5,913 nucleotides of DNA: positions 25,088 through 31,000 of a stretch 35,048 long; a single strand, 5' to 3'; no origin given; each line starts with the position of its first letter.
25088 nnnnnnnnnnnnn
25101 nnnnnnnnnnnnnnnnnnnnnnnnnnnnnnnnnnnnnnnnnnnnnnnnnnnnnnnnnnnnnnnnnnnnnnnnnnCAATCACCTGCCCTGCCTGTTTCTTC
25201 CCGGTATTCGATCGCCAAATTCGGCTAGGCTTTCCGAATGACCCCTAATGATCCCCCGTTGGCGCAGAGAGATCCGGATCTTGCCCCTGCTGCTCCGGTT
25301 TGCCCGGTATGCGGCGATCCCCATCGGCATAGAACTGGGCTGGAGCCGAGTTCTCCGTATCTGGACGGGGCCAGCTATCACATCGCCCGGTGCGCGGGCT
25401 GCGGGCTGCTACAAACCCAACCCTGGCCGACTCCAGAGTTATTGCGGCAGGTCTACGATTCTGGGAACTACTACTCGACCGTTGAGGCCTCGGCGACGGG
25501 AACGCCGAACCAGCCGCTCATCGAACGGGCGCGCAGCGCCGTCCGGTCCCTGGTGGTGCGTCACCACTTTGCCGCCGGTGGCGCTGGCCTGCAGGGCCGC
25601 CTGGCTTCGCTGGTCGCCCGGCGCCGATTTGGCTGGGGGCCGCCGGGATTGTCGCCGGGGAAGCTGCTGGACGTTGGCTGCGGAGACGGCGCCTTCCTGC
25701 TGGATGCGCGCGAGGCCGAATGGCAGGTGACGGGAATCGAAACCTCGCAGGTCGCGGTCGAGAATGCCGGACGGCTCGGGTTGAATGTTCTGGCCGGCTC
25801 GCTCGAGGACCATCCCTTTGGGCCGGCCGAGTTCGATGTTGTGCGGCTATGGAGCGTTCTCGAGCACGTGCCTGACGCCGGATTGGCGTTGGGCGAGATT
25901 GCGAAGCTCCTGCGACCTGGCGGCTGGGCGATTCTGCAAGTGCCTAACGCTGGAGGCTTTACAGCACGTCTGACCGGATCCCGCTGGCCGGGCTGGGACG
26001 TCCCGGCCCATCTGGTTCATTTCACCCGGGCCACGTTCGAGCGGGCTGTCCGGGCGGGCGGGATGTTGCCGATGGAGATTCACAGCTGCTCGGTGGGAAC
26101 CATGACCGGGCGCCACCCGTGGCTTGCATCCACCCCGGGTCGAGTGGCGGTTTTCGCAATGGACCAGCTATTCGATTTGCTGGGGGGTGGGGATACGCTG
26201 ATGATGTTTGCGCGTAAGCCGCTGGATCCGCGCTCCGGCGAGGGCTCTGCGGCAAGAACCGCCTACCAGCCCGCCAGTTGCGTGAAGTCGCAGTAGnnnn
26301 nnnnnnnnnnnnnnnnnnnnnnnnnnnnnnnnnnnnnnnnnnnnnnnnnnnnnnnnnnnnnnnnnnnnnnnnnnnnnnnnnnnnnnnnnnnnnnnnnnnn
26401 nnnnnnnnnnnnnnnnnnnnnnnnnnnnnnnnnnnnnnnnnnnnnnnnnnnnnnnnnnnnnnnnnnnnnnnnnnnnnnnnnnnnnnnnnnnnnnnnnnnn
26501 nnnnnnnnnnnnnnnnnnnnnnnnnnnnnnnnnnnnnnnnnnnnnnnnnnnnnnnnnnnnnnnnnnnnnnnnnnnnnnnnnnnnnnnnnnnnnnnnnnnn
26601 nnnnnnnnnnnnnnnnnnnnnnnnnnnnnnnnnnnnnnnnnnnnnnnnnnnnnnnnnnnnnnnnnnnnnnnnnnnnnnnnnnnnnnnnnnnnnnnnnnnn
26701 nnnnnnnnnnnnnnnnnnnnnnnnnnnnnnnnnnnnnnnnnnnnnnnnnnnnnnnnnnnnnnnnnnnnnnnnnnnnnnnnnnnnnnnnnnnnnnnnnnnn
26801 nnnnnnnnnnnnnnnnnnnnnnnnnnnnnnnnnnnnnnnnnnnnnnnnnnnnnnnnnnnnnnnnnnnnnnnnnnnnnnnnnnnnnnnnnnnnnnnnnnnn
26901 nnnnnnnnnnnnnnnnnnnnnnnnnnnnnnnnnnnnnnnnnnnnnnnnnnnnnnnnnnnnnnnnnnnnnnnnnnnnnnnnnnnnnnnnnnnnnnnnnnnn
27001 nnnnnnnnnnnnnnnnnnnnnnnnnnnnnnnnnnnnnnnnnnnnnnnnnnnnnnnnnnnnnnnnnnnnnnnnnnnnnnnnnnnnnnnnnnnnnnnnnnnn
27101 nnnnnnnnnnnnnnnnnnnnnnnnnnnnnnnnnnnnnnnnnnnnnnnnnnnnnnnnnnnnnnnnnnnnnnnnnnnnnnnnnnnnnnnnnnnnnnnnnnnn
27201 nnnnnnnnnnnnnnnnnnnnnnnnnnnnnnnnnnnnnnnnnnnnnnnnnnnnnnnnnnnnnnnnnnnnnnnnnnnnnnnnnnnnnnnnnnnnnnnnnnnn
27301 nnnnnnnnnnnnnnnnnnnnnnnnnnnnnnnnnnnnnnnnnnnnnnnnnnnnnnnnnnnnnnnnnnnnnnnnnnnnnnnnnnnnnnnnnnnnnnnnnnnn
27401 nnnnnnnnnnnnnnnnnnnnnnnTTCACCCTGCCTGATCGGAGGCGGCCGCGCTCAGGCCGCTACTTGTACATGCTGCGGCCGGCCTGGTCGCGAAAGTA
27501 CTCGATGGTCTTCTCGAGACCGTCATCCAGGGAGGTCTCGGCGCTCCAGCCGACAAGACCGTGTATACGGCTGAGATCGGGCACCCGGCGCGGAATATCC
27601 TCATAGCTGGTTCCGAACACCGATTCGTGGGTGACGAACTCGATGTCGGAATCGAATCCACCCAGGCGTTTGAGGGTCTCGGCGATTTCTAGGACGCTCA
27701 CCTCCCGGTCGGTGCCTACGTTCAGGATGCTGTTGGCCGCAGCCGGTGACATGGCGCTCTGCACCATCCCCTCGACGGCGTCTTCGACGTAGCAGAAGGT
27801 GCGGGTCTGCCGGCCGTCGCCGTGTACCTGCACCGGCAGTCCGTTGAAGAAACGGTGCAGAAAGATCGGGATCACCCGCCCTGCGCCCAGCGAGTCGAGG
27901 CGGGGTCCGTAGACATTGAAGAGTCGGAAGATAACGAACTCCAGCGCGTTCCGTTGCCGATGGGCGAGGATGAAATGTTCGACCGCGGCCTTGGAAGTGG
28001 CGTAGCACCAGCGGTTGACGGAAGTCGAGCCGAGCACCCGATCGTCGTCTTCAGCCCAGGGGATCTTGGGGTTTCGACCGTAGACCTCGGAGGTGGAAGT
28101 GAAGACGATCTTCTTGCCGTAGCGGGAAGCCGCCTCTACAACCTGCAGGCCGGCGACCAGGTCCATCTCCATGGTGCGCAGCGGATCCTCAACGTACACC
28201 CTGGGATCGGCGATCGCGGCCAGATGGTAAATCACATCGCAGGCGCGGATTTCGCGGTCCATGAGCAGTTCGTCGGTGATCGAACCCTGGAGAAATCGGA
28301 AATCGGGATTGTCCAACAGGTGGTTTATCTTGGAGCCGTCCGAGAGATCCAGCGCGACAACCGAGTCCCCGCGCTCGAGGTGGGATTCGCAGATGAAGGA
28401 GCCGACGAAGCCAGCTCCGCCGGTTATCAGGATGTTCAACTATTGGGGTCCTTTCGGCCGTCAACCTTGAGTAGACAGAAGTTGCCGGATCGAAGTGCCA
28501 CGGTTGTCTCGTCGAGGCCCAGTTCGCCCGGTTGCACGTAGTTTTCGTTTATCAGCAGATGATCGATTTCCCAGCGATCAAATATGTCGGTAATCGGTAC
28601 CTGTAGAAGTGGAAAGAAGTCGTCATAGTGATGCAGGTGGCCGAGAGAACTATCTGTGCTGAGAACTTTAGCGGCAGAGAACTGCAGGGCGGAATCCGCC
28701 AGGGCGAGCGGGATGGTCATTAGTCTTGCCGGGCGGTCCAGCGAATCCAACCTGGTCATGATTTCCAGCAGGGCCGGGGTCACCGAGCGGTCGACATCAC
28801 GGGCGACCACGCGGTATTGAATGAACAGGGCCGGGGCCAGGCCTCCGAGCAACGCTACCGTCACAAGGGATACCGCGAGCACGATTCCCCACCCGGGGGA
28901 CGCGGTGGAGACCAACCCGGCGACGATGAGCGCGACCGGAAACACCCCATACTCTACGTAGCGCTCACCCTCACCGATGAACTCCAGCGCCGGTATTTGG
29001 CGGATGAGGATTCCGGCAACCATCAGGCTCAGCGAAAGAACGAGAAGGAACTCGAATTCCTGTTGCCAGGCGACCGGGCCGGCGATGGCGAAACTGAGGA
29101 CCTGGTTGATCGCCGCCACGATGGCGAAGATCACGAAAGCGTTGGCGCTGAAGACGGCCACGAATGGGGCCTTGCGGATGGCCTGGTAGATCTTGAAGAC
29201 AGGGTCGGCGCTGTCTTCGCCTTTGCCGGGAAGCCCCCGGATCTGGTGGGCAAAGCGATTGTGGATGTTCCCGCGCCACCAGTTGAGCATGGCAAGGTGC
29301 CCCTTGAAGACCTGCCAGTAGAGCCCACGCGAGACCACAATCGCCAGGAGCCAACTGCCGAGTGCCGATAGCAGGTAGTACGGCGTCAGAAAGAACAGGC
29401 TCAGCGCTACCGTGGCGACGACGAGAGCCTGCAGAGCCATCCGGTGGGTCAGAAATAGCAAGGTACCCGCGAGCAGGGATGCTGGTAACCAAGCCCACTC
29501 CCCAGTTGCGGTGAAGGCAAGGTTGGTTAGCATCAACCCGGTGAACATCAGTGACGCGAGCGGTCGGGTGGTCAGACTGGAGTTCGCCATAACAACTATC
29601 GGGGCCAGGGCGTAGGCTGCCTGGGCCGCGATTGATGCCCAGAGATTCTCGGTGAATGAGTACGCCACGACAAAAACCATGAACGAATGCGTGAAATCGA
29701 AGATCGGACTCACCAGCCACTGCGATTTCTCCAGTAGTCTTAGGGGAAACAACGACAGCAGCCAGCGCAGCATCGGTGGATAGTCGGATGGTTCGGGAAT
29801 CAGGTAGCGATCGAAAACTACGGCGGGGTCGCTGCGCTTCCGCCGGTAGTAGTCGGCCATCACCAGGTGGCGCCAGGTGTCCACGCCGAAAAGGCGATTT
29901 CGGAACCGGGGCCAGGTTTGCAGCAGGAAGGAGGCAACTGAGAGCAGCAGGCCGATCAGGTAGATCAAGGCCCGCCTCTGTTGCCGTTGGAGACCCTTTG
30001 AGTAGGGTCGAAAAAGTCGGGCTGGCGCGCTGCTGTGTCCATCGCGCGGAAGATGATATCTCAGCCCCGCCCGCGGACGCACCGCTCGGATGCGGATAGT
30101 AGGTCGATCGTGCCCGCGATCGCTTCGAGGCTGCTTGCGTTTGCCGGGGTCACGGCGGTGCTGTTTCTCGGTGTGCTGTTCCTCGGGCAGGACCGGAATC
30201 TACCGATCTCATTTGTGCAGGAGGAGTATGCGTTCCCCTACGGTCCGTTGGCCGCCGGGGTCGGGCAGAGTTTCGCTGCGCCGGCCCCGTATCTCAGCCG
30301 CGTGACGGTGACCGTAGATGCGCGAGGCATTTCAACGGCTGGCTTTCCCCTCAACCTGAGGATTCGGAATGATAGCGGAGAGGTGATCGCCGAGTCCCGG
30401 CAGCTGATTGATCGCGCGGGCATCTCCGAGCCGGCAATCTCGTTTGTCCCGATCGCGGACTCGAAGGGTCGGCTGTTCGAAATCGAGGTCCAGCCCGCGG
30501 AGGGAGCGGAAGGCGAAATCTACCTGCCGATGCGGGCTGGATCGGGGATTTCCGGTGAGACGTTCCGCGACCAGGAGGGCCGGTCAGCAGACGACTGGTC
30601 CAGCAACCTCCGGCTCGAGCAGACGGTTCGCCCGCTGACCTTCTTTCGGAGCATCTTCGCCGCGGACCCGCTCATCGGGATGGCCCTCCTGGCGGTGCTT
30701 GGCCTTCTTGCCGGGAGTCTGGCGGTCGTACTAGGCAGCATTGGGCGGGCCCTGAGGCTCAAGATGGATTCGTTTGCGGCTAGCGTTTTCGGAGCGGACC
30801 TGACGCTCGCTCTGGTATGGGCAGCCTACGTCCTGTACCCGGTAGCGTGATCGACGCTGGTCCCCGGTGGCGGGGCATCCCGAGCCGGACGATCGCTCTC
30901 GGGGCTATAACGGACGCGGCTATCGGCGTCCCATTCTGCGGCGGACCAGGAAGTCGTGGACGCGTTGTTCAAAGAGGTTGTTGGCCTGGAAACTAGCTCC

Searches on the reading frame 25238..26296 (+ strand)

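Call 12: search_protein_families(library=pfam, proteins=[window:25238-26296:+], max_evalue=0.01)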
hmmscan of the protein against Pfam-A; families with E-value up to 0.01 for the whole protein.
window:25238-26296:+ (352 aa): 7 families
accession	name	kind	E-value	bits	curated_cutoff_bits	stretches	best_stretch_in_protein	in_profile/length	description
PF13489.12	Methyltransf_23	-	2.5e-23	83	27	1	121-273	8-156/164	Methyltransferase domain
PF08241.18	Methyltransf_11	-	2.1e-17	63.9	21.2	1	144-232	1-94/95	Methyltransferase domain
PF13649.12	Methyltransf_25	-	3.1e-14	53.9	27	1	144-229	2-97/97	Methyltransferase domain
PF08242.18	Methyltransf_12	-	6.7e-13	49.6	30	1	144-230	1-97/98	Methyltransferase domain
PF13847.12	Methyltransf_31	-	2.7e-11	43.8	27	1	142-237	6-113/145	Methyltransferase domain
PF07021.18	MetW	-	3.4e-07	30.5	21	1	142-245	16-119/193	Methionine biosynthesis protein MetW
PF05219.18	DREV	-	0.0041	16.7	26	1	130-234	86-187/265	DREV methyltransferase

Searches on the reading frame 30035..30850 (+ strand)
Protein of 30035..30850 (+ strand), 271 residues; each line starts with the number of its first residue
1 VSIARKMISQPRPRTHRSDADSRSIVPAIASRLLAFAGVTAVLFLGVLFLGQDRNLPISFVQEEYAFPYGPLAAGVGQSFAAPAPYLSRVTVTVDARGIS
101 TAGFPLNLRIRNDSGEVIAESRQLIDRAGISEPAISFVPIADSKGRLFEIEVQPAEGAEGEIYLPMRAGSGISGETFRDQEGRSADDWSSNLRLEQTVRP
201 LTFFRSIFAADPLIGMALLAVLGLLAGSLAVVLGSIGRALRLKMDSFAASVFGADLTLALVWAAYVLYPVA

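Call 9: search_protein_families(library=pfam, proteins=[window:30035-30850:+], max_evalue=10)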
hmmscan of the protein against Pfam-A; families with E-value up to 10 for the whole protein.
window:30035-30850:+ (271 aa): 0 families

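Call 28: search_protein_families(library=ncbifam, proteins=[window:30035-30850:+], max_evalue=0.01)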
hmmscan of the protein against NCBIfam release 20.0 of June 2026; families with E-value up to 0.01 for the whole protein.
window:30035-30850:+ (271 aa): 0 families

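Call 70: find_related_loci(query=A9, collection=genome_contigs, flank=10000)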
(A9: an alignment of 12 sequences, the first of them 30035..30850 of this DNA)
Query A9 (271 aa) in genome_contigs; peptide patterns used: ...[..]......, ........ (x = any residue, [..] = any of these).
599 stretches matched a pattern (row limit reached: there are more); 3 encode a relative of the query (tblastn E <= 1e-3); 2 distinct loci.
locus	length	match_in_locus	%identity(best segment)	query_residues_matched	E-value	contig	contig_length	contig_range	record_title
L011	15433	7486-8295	61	1-270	2e-100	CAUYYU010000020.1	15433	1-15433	MAG: Chloroflexota bacterium isolate CB27_AW.76 genome assembly, contig: Ga0310120_10001930, whole genome shotgun sequen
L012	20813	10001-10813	56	3-270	2e-98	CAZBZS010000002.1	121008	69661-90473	MAG TPA_asm: uncultured Chloroflexota bacterium isolate SRP092902_co1_109 genome assembly, contig: NODE_80_length_121008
